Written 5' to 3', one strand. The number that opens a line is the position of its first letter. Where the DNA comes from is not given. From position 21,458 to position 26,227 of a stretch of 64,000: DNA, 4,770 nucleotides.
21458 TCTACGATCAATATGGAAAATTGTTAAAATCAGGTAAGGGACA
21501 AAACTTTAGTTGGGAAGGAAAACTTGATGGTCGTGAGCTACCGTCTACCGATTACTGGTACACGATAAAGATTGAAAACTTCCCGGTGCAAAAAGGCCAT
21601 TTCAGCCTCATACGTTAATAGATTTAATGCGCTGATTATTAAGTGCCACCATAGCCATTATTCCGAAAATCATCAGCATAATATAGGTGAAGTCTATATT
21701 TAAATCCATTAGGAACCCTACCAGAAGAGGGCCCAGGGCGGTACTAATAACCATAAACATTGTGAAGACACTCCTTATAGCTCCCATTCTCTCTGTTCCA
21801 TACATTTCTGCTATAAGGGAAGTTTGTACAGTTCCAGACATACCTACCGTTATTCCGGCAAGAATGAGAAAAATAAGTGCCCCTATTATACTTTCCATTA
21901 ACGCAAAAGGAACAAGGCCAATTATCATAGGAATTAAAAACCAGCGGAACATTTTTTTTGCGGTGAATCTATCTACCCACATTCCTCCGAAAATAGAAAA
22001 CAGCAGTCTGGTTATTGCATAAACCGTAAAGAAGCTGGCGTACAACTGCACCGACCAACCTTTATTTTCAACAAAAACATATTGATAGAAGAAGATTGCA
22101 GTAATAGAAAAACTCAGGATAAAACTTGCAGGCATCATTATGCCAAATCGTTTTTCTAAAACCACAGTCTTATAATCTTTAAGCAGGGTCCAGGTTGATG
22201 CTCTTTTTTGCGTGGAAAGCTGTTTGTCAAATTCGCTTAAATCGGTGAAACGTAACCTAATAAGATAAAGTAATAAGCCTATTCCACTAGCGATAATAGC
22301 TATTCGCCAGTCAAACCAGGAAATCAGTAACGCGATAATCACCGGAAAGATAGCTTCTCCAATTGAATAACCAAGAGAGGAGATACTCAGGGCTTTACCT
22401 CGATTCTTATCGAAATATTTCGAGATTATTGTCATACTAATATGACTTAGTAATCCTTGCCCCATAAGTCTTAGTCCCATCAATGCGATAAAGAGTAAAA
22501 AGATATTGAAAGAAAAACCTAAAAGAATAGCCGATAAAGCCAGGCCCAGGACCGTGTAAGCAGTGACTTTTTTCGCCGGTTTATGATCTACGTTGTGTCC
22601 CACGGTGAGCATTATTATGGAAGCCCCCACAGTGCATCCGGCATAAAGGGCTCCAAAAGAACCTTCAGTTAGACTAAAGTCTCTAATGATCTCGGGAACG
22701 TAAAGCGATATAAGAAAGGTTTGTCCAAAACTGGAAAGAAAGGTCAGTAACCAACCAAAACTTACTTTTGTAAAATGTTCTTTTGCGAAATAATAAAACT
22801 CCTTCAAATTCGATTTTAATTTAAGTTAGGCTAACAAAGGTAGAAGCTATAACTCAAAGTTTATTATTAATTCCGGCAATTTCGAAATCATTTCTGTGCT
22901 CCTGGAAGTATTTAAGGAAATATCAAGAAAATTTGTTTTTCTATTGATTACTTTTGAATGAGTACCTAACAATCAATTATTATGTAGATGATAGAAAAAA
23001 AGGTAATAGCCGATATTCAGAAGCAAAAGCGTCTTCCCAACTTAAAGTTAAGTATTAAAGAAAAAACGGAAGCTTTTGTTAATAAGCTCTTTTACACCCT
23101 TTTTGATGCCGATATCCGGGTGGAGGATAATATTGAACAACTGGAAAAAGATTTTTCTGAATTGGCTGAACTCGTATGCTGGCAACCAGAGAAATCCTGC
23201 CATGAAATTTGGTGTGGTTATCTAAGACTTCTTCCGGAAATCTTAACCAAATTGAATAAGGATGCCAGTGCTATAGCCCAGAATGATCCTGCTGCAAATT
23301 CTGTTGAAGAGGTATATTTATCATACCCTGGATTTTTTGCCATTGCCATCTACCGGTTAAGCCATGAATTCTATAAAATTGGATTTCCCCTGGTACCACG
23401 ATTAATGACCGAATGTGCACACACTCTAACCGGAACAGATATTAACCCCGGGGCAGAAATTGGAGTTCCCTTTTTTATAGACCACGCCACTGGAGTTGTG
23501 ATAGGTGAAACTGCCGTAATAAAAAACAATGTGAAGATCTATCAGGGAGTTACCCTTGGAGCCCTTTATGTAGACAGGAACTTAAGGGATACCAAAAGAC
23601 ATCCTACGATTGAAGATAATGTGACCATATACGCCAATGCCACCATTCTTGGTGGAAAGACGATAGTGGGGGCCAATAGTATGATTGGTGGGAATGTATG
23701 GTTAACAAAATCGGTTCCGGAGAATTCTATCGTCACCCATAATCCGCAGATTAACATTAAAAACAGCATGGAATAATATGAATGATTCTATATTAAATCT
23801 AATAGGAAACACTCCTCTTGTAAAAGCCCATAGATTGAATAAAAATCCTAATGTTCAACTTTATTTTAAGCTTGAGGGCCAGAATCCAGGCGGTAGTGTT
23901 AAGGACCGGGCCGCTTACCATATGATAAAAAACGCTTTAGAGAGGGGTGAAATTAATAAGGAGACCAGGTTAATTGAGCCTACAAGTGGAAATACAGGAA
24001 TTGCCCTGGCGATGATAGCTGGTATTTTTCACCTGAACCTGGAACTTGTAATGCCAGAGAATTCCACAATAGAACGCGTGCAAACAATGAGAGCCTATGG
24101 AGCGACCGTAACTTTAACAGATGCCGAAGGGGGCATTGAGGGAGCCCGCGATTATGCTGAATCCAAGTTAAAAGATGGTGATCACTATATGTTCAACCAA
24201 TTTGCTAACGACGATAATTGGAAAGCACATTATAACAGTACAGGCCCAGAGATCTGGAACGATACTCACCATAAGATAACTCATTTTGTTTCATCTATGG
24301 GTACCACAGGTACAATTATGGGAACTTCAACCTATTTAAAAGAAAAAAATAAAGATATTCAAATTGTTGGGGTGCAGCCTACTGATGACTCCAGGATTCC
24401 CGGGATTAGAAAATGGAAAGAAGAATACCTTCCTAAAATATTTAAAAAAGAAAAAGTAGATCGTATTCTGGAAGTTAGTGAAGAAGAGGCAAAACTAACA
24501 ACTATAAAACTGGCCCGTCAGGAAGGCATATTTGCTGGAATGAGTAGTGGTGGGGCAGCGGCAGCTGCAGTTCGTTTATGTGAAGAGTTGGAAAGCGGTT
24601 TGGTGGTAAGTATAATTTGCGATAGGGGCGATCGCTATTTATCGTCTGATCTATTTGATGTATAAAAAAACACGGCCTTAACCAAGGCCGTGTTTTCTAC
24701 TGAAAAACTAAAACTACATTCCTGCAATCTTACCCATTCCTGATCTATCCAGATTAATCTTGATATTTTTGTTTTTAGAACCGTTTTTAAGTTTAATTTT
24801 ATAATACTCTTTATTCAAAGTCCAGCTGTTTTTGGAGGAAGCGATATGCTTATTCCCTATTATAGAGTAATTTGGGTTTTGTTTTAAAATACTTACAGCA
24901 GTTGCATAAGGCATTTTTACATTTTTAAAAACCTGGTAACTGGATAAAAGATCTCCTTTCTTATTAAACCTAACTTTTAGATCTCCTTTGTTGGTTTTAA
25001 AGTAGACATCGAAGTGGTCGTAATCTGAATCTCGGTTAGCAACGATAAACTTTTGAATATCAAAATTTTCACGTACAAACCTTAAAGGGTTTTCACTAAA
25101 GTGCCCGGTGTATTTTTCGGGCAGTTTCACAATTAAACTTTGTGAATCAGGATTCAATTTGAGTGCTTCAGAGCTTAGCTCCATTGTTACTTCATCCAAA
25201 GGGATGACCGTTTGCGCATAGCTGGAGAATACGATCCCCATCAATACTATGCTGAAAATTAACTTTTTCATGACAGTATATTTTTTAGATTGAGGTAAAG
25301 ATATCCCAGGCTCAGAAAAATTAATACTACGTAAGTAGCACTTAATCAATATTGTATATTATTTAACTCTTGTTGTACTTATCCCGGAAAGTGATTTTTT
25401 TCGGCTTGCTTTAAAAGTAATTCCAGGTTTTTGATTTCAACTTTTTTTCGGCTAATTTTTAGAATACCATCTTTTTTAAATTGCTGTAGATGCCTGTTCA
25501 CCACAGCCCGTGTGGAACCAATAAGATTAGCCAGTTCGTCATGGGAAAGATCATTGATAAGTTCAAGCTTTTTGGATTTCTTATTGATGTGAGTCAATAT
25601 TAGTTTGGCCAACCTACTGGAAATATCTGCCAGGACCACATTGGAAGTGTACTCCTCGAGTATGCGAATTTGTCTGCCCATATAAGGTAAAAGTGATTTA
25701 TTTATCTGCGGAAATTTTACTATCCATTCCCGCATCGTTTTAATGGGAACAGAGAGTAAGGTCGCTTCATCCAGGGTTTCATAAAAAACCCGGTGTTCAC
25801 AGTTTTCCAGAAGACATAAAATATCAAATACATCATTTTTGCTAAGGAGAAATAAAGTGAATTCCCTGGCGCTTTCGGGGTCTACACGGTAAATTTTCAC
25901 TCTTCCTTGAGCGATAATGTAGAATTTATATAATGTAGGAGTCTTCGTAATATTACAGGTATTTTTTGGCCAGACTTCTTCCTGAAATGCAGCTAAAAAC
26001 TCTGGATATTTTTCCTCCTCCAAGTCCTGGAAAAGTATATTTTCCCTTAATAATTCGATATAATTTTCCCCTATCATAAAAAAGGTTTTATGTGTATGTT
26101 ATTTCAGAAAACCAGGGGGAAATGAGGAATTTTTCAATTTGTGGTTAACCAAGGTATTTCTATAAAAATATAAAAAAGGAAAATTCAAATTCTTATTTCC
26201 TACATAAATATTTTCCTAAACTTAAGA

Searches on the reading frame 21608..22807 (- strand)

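Call 24: search_protein_families(library=pfam, proteins=[window:21608-22807:-], max_evalue=0.001)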
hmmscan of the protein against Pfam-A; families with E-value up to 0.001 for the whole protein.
window:21608-22807:- (399 aa): 1 family
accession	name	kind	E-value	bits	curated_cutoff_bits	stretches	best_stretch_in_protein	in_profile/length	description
PF07690.21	MFS_1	-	1.2e-41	143.2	33.4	2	19-256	2-241/347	Major Facilitator Superfamily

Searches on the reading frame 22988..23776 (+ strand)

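Call 24: search_protein_families(library=pfam, proteins=[window:22988-23776:+], max_evalue=0.001)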
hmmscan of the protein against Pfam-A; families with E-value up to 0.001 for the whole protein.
window:22988-23776:+ (262 aa): 3 families
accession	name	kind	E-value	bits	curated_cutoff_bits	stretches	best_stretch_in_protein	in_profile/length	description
PF00132.30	Hexapep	-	2.5e-08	33.7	27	1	205-240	1-35/36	Bacterial transferase hexapeptide (six repeats)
PF14602.12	Hexapep_2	-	1.9e-05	24.7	27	0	207-241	3-34/34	Hexapeptide repeat of succinyl-transferase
PF06426.19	SATase_N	-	0.00088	20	21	0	69-119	53-103/105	Serine acetyltransferase, N-terminal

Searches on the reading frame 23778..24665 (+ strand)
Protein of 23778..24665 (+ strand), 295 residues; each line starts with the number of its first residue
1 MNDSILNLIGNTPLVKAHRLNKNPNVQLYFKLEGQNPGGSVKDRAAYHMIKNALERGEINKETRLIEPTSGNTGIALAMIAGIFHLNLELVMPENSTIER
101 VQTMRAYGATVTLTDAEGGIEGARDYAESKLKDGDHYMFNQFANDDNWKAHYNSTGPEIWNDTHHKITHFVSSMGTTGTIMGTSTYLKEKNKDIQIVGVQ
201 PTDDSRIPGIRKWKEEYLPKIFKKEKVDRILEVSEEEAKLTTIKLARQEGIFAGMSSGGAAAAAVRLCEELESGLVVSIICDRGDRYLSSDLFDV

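Call 24: search_protein_families(library=pfam, proteins=[window:23778-24665:+], max_evalue=0.001)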
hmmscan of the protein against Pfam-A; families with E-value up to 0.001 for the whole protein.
window:23778-24665:+ (295 aa): 1 family
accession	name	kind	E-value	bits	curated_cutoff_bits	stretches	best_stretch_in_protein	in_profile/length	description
PF00291.31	PALP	-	1.8e-73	247.9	35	1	6-282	2-295/295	Pyridoxal-phosphate dependent enzyme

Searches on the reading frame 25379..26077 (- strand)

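Call 24: search_protein_families(library=pfam, proteins=[window:25379-26077:-], max_evalue=0.001)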
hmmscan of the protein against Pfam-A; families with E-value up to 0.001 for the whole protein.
window:25379-26077:- (232 aa): 4 families
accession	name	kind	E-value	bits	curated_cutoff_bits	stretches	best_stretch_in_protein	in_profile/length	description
PF13545.12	HTH_Crp_2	-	6.1e-14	52.2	27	1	155-222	2-68/70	Crp-like helix-turn-helix domain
PF00027.35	cNMP_binding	-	4.6e-07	30.2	27.5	1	51-119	19-86/89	Cyclic nucleotide-binding domain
PF00325.26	Crp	-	2.2e-06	27.7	21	1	177-205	3-31/32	Bacterial regulatory proteins, crp family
PF13412.12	HTH_24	-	0.00027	20.9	21.9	0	176-207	17-48/48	Winged helix-turn-helix DNA-binding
